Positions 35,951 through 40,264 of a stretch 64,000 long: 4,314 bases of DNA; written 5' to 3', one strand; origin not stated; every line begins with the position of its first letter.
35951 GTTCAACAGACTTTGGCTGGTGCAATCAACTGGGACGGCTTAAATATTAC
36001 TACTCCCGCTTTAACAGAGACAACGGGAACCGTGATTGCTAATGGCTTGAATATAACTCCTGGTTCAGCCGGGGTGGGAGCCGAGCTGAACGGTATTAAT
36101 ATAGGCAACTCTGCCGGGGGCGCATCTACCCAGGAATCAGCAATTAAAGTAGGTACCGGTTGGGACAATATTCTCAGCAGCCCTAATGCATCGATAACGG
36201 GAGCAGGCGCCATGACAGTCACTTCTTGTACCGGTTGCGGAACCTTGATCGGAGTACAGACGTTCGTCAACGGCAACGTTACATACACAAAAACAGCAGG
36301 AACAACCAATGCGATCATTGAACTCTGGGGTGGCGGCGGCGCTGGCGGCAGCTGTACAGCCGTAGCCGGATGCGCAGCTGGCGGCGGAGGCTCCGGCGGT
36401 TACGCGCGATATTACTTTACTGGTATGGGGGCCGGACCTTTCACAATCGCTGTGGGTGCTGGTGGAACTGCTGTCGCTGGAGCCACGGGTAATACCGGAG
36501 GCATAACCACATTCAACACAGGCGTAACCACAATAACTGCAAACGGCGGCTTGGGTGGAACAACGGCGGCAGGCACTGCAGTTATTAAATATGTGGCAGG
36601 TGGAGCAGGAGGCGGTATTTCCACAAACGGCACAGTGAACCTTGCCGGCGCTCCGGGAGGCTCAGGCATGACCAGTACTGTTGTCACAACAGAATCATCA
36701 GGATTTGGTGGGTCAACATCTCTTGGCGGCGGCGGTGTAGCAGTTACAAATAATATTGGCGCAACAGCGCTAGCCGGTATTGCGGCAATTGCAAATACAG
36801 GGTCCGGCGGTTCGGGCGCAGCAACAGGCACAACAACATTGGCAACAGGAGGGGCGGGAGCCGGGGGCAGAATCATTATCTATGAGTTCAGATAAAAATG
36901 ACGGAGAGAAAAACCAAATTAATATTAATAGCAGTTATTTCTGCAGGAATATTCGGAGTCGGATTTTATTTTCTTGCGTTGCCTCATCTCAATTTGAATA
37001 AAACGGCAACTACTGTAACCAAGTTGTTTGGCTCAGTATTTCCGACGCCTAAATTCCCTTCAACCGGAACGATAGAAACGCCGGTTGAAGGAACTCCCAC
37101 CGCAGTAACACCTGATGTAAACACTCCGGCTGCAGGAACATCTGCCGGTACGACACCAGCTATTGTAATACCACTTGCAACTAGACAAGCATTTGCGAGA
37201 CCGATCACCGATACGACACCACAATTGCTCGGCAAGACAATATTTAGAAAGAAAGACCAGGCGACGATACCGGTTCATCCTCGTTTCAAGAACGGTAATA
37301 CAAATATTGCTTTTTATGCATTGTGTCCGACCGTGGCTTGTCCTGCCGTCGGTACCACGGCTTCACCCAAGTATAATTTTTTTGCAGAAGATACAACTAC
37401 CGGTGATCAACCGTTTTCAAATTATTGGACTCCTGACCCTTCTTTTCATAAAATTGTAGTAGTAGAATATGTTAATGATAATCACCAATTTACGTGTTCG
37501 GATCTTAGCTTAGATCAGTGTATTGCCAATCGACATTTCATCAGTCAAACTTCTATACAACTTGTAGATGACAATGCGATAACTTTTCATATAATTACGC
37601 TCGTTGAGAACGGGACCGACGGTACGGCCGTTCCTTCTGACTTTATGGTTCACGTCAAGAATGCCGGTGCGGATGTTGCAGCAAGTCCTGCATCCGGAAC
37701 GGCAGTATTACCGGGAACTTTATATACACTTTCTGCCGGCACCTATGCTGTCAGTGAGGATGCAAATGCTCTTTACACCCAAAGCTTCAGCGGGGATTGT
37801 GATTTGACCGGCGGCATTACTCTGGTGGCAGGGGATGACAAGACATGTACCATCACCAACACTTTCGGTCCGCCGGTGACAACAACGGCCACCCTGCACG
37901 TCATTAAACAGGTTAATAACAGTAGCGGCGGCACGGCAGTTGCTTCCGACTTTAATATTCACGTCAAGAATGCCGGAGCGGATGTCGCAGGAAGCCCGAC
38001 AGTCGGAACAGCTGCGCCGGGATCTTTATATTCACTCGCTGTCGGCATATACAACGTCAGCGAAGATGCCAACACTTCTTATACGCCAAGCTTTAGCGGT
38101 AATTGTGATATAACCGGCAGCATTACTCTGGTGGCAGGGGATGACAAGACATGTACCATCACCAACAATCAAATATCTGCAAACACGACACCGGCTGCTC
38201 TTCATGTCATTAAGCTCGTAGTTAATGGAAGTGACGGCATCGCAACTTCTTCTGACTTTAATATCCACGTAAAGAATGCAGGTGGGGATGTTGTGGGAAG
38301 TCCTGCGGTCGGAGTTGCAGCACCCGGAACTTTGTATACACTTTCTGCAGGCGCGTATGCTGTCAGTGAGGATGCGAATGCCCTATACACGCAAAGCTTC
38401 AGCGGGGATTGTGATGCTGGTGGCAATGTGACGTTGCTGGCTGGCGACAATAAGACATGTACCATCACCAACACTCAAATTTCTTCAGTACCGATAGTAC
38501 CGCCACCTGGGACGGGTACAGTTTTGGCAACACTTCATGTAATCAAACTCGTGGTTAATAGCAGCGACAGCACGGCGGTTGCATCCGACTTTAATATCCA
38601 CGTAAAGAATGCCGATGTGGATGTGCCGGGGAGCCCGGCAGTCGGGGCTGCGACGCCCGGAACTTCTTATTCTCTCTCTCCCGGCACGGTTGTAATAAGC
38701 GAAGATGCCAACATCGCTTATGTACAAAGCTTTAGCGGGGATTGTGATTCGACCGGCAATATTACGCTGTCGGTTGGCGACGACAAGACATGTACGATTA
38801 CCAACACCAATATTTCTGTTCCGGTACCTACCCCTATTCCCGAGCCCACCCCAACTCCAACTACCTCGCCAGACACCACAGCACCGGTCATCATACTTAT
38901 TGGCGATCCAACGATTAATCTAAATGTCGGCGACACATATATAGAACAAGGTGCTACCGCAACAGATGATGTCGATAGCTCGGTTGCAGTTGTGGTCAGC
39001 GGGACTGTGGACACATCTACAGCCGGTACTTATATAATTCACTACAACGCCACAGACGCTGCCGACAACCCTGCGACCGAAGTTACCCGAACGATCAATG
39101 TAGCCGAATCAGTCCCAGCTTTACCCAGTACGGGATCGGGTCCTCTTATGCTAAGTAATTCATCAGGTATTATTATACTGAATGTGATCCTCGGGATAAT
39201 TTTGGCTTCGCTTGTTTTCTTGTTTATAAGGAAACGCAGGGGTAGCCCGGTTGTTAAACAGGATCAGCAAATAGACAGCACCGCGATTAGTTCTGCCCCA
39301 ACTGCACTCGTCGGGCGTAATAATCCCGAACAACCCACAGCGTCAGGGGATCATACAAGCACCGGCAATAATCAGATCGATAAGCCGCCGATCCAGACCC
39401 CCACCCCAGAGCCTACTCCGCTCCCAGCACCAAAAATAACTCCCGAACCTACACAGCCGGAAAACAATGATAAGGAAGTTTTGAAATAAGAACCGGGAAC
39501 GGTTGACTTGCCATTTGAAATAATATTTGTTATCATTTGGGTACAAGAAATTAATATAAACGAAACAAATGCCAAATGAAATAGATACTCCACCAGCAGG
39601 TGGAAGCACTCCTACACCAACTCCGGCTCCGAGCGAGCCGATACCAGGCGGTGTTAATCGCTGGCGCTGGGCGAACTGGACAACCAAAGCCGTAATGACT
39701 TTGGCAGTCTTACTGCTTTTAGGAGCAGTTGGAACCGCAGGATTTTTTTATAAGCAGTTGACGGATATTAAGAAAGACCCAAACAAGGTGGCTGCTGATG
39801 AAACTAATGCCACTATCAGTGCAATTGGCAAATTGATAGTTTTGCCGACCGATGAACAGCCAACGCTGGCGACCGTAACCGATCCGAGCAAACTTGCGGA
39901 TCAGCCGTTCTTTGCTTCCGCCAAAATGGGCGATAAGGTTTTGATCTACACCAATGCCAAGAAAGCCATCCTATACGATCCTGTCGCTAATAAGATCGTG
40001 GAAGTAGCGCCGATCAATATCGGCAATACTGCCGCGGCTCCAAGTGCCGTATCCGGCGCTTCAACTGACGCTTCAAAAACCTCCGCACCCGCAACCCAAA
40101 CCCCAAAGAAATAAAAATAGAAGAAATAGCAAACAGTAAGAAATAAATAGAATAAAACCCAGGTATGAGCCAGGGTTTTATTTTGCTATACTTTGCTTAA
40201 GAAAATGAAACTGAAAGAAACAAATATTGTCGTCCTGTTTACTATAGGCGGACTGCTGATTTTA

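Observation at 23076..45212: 22-kb single-direction cell-surface locus from a consensus promoter to a bidirectional terminator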

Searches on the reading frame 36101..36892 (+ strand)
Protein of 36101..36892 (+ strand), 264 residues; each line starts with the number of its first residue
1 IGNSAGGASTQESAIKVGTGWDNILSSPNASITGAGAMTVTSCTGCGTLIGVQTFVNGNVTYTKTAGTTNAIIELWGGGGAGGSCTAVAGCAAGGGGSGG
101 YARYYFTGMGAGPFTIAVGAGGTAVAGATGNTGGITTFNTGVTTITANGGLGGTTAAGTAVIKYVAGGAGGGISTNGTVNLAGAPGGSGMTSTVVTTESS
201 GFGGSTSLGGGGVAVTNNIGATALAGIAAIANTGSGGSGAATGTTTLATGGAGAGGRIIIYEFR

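Call 87: search_protein_families(library=pfam, proteins=[window:36101-36892:+], max_evalue=0.01)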
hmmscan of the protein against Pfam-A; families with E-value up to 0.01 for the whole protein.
window:36101-36892:+ (264 aa): 1 family
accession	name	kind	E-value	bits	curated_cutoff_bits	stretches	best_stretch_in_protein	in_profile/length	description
PF21722.4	Gly_rich_2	-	5.2e-10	40.1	24.3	1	57-260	3-223/226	Glycine-rich domain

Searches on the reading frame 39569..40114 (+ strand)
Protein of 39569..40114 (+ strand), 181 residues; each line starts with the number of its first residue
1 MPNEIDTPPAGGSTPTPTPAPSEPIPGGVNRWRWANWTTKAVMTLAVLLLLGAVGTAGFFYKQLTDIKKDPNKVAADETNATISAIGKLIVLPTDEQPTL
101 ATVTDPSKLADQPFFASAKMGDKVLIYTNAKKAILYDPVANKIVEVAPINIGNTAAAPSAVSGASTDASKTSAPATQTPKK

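Call 10: search_protein_families(library=pfam, proteins=[window:39569-40114:+], max_evalue=0.1)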
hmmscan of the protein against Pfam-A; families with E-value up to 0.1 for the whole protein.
window:39569-40114:+ (181 aa): 0 families

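Call 13: search_protein_families(library=ncbifam, proteins=[window:39569-40114:+], max_evalue=0.1)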
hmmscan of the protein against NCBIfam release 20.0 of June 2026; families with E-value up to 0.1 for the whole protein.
window:39569-40114:+ (181 aa): 0 families

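Call 42: search_solved_structures(query=A4, max_evalue=10)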
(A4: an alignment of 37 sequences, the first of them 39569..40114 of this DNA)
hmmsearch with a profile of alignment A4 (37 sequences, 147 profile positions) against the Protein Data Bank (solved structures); distinct sequences matched with E-value up to 10: 1.
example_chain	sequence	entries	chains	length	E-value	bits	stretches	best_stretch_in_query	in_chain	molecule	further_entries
6b87_A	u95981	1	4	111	0.55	13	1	12-60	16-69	TMHC2_E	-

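Call 74: find_homologous_proteins(query=window:39569-40114:+)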
Query window:39569-40114:+ (181 aa): 3613 proteins with E <= 0.001 among 4621 candidates; the best 120 are listed.
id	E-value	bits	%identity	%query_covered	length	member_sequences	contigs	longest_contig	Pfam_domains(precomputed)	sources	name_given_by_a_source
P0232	3.5e-110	383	100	100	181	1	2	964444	-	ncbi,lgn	ncbi:MAG: hypothetical protein WDN47_04220 [Candidatus Doudnabacteria bacterium]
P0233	9.0e-71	255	79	90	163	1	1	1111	-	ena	-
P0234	3.4e-66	240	75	86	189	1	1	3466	-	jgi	jgi:hypothetical protein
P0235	8.4e-66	239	70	98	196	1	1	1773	-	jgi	jgi:hypothetical protein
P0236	2.2e-62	228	70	92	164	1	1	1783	-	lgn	-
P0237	1.8e-58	215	70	94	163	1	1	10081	-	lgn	-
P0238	2.0e-56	208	78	69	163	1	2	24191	-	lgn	-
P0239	2.8e-56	208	80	62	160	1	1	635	-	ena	-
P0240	3.0e-56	208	66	92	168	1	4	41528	-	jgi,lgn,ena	jgi:hypothetical protein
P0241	7.5e-56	207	75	71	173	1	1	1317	-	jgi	-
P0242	1.3e-55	206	69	84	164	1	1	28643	-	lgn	-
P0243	5.0e-55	204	62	97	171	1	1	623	-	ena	-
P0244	4.5e-54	201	66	88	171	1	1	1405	-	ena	-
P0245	1.5e-53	199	64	94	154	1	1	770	-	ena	-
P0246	1.8e-53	199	71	71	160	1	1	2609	-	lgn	-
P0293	4.7e-42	162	61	69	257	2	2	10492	PF13399.12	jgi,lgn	jgi:hypothetical protein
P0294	1.1e-41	160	64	66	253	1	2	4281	PF13399.12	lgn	-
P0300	3.9e-41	159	55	81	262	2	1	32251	PF13399.12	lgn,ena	-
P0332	2.0e-38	150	48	99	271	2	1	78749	PF13399.12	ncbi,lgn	-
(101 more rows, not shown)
